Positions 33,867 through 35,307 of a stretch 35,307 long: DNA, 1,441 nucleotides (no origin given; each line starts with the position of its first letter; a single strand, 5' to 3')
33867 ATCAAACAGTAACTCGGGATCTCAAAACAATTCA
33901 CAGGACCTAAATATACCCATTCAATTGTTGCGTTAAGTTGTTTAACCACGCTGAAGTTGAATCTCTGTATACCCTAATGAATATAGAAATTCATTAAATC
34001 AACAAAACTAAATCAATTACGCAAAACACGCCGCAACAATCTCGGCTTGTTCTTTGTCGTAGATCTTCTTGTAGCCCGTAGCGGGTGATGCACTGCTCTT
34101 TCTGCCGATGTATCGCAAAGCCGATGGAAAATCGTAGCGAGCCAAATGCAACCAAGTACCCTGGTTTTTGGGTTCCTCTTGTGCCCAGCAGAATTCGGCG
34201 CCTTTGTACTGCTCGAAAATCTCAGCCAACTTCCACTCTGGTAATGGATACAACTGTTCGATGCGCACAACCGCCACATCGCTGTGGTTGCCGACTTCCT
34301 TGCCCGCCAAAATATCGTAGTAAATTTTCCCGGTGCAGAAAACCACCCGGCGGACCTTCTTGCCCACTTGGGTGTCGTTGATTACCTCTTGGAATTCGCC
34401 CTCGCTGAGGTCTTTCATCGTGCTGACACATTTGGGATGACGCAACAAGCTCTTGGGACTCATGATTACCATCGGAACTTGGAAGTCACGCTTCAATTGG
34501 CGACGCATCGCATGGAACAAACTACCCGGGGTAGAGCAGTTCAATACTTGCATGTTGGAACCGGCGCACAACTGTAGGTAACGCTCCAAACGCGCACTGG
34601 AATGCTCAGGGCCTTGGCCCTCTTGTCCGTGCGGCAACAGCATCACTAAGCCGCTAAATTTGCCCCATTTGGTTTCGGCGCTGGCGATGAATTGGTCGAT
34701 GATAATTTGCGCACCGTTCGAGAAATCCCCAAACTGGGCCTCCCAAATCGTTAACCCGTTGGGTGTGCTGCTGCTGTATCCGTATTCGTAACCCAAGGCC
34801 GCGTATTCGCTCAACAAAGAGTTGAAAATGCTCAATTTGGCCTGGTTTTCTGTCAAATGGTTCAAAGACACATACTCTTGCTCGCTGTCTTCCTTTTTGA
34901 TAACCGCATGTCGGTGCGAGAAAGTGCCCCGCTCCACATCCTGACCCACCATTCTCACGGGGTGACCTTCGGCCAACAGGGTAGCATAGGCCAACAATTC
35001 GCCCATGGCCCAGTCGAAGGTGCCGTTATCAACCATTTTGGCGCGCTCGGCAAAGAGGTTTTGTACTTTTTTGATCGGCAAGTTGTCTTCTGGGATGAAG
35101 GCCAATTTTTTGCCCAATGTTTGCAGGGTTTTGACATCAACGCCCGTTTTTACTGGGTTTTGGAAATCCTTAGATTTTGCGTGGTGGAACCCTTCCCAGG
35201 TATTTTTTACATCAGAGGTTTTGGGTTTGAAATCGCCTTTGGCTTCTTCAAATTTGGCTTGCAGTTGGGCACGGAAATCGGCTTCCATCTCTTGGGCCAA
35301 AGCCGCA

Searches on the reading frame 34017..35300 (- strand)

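Call 17: search_protein_families(library=pfam, proteins=[window:34017-35300:-], max_evalue=0.0001)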
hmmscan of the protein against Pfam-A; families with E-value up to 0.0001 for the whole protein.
window:34017-35300:- (427 aa): 2 families
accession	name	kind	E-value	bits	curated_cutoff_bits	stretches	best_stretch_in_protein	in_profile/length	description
PF02779.29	Transket_pyr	-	7.4e-44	149.9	27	1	95-287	3-173/174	Transketolase, pyrimidine binding domain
PF16870.10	OxoGdeHyase_C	-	6.7e-40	136.7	27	1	293-426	2-151/151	2-oxoglutarate dehydrogenase C-terminal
